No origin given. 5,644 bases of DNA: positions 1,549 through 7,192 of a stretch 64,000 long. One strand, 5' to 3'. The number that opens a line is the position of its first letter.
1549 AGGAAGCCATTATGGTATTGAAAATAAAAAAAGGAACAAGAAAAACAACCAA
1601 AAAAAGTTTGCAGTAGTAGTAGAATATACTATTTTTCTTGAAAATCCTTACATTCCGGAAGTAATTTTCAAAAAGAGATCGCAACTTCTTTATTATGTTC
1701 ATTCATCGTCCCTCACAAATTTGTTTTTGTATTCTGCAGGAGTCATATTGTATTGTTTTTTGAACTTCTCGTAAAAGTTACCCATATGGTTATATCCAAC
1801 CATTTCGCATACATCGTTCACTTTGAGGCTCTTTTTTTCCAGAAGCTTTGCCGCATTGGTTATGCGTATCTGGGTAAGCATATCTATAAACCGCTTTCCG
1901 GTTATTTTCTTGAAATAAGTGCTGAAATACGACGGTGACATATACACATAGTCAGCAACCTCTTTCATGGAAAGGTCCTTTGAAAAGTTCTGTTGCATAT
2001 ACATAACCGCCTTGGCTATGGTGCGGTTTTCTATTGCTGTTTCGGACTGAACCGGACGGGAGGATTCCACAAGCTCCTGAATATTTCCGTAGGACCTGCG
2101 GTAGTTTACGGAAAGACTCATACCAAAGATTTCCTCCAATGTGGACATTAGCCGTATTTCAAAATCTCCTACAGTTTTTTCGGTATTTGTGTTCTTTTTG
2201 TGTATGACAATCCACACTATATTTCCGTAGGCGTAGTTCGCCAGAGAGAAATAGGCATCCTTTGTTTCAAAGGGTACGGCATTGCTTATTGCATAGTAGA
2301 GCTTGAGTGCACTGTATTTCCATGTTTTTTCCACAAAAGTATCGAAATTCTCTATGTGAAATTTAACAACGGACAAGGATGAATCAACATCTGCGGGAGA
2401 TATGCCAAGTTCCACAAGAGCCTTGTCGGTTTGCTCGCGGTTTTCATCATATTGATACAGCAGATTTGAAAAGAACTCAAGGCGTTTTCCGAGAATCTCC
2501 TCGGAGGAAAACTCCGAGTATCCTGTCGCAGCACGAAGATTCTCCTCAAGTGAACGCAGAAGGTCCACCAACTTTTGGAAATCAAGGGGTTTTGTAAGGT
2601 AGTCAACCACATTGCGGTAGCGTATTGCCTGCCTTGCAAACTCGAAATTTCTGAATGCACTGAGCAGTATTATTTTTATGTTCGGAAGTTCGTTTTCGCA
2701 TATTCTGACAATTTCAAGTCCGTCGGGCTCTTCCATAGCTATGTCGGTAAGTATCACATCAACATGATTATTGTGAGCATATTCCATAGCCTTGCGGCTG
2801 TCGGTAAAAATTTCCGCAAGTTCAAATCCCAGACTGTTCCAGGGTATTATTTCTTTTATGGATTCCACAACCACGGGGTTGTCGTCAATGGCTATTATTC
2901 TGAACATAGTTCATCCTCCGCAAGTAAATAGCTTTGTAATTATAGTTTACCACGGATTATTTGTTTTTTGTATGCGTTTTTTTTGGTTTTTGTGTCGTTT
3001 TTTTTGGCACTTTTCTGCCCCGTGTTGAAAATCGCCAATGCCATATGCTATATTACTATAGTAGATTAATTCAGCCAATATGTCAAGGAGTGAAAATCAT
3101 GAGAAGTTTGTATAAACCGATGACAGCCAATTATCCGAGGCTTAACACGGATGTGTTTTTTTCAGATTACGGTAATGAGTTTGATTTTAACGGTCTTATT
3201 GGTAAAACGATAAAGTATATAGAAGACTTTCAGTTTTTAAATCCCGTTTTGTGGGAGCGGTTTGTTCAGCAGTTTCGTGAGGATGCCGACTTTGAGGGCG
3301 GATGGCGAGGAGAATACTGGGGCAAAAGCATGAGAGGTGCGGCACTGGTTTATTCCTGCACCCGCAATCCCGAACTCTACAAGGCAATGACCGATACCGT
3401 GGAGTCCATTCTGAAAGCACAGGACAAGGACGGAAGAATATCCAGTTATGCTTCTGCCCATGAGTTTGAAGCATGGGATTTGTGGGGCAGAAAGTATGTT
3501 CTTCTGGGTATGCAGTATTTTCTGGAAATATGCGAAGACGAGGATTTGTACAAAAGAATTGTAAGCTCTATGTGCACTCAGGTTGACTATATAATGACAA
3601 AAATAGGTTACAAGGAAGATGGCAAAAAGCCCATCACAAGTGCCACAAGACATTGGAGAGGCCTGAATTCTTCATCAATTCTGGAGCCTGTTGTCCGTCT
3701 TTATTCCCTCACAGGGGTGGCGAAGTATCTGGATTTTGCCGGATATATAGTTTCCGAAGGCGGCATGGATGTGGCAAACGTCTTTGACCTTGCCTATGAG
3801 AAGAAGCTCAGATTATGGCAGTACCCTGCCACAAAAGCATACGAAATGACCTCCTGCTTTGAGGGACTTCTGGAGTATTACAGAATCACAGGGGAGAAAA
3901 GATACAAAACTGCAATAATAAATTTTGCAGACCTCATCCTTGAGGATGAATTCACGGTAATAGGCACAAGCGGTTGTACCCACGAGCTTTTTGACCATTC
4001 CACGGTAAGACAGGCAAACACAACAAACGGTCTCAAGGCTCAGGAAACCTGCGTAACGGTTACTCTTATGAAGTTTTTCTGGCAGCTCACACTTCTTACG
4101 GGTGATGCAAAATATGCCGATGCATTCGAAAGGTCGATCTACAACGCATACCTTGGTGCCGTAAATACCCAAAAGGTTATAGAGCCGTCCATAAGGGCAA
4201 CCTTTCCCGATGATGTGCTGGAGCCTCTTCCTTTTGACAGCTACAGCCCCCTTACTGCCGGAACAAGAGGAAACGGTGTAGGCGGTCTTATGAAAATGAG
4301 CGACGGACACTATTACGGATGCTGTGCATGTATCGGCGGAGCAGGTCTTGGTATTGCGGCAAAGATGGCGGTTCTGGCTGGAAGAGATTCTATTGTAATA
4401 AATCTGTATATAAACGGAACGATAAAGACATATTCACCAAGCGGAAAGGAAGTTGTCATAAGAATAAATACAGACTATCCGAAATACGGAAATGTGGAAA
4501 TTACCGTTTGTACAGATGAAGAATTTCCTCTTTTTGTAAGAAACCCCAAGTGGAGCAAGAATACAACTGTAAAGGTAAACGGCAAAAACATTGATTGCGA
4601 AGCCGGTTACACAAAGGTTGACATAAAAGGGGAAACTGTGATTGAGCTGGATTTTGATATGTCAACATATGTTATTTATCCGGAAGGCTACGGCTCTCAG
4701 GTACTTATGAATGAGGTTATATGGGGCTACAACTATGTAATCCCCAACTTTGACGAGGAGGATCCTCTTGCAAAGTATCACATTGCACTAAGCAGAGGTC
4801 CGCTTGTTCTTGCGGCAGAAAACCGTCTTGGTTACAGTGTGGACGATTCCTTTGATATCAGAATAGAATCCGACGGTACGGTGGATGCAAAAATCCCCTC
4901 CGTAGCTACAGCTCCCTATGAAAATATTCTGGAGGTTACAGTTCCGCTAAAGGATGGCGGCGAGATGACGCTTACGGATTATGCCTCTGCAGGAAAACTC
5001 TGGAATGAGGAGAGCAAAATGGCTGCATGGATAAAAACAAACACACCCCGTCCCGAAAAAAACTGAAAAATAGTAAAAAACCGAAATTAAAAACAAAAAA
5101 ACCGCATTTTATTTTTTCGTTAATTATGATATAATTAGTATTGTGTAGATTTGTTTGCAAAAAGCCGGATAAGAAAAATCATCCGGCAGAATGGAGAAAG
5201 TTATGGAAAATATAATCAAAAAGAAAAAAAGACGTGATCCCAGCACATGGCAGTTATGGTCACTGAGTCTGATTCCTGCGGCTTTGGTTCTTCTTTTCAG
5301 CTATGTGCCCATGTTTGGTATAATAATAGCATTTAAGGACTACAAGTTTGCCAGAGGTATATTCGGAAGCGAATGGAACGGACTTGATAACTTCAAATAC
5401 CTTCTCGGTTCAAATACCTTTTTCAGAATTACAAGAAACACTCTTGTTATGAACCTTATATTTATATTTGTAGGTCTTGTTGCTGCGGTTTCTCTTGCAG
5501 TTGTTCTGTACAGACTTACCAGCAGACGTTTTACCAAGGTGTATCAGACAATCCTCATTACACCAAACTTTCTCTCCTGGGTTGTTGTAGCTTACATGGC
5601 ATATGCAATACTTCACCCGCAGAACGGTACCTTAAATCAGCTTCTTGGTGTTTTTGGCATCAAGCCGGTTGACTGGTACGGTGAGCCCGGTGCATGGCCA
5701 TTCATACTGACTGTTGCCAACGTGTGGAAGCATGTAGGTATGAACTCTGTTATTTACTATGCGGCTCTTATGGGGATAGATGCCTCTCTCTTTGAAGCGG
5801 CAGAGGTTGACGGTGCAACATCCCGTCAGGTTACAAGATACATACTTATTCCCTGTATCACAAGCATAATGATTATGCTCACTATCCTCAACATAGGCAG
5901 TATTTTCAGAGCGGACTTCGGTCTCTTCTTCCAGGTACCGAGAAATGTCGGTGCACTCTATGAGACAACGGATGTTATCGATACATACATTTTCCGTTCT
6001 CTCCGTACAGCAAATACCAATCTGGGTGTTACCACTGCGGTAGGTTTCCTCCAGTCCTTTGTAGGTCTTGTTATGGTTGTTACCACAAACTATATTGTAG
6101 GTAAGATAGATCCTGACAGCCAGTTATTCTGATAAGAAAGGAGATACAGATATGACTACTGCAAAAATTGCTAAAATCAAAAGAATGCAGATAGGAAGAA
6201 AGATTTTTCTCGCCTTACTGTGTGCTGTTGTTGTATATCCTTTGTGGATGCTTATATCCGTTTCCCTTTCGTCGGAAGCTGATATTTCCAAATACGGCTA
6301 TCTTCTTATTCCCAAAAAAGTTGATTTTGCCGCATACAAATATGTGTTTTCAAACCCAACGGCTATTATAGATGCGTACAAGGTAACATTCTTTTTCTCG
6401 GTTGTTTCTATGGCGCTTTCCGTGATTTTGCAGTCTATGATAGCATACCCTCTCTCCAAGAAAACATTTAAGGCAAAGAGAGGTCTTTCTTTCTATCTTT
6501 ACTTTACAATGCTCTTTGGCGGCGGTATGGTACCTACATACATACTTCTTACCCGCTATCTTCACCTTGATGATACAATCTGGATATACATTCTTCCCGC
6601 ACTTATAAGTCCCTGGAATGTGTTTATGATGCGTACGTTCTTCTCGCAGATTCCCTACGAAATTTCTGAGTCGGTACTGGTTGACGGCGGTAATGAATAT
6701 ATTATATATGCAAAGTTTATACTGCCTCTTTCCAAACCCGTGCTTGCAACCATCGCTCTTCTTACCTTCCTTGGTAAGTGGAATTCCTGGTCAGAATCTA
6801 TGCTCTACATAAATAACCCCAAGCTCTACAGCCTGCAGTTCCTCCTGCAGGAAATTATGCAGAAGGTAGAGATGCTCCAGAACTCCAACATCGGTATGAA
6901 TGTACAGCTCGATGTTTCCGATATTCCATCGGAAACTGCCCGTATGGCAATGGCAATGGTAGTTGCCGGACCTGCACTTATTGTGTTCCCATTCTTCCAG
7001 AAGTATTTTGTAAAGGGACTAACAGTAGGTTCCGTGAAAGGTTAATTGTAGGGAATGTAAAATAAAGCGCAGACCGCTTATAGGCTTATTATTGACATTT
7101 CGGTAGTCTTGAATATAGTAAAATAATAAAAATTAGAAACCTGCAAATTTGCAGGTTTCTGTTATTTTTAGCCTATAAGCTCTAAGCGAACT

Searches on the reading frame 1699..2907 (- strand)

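Call 7: search_protein_families(library=pfam, proteins=[window:1699-2907:-], max_evalue=0.001)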
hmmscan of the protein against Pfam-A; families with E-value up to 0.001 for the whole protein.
window:1699-2907:- (402 aa): 3 families
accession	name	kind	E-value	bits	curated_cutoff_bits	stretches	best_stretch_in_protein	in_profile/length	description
PF12833.13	HTH_18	-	1.1e-19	71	33.6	1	318-395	2-79/80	Helix-turn-helix domain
PF00072.30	Response_reg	-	1.8e-19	70.4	30.2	1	4-117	1-110/111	Response regulator receiver domain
PF00165.29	HTH_AraC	-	1.3e-18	67.1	26.6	2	357-393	2-40/42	Bacterial regulatory helix-turn-helix proteins, AraC family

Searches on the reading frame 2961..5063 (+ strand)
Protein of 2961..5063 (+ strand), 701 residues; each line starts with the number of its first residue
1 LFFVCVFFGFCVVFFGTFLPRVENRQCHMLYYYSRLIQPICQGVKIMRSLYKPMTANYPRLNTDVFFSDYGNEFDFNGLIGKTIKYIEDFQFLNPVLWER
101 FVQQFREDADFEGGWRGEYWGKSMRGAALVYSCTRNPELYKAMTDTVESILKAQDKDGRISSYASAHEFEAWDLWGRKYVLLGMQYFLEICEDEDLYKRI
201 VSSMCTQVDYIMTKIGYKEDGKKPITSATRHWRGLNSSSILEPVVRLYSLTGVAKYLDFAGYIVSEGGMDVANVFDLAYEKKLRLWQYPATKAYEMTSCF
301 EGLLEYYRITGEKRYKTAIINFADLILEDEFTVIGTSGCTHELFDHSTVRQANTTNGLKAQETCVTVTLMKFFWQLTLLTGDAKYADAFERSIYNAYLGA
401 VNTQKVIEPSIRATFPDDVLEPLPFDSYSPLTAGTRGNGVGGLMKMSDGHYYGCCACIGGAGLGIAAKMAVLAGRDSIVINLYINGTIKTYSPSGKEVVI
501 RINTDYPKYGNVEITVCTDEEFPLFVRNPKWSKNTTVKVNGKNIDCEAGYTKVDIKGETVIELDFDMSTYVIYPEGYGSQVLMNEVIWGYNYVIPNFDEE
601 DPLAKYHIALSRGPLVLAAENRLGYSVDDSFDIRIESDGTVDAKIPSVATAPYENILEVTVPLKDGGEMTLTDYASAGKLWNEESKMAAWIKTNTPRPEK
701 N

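Call 7: search_protein_families(library=pfam, proteins=[window:2961-5063:+], max_evalue=0.001)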
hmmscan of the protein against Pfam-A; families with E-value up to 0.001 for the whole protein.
window:2961-5063:+ (701 aa): 2 families
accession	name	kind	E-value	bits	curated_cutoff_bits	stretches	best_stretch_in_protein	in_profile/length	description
PF07944.18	Beta-AFase-like_GH127_cat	-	5.1e-33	115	24.9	1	111-404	51-332/376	Beta-L-arabinofuranosidase, GH127 catalytic domain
PF20736.2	Glyco_hydro127M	-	1.3e-12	48.1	24.2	1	478-567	2-95/95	Beta-L-arabinofuranosidase, GH127 middle domain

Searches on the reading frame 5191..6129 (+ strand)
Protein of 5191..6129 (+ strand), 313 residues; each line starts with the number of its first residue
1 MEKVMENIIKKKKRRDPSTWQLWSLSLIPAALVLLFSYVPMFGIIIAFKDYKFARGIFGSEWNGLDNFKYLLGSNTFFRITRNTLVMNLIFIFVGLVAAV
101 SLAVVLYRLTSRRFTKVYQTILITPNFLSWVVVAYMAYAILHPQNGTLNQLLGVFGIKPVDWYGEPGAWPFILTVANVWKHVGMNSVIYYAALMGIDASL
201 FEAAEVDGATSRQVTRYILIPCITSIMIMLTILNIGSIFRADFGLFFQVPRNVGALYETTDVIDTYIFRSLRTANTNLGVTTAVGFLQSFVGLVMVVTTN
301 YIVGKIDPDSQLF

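Call 7: search_protein_families(library=pfam, proteins=[window:5191-6129:+], max_evalue=0.001)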
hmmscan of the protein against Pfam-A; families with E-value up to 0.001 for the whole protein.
window:5191-6129:+ (313 aa): 1 family
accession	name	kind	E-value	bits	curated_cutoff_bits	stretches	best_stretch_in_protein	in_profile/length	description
PF00528.27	BPD_transp_1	-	3.1e-09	37.3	26.4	1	96-240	2-123/184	Binding-protein-dependent transport system inner membrane component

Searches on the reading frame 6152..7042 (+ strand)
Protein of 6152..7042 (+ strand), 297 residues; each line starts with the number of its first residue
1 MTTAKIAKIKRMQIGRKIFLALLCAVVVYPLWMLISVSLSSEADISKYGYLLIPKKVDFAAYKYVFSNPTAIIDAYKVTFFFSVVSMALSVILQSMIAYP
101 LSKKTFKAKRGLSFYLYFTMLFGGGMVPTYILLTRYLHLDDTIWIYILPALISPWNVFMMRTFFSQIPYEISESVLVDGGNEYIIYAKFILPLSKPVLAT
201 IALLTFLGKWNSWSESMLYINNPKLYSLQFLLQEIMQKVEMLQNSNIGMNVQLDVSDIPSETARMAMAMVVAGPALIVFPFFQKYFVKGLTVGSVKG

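Call 7: search_protein_families(library=pfam, proteins=[window:6152-7042:+], max_evalue=0.001)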
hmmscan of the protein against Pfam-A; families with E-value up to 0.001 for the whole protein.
window:6152-7042:+ (297 aa): 1 family
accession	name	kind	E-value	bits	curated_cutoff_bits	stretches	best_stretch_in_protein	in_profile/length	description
PF00528.27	BPD_transp_1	-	2.5e-06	27.8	26.4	1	108-290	16-182/184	Binding-protein-dependent transport system inner membrane component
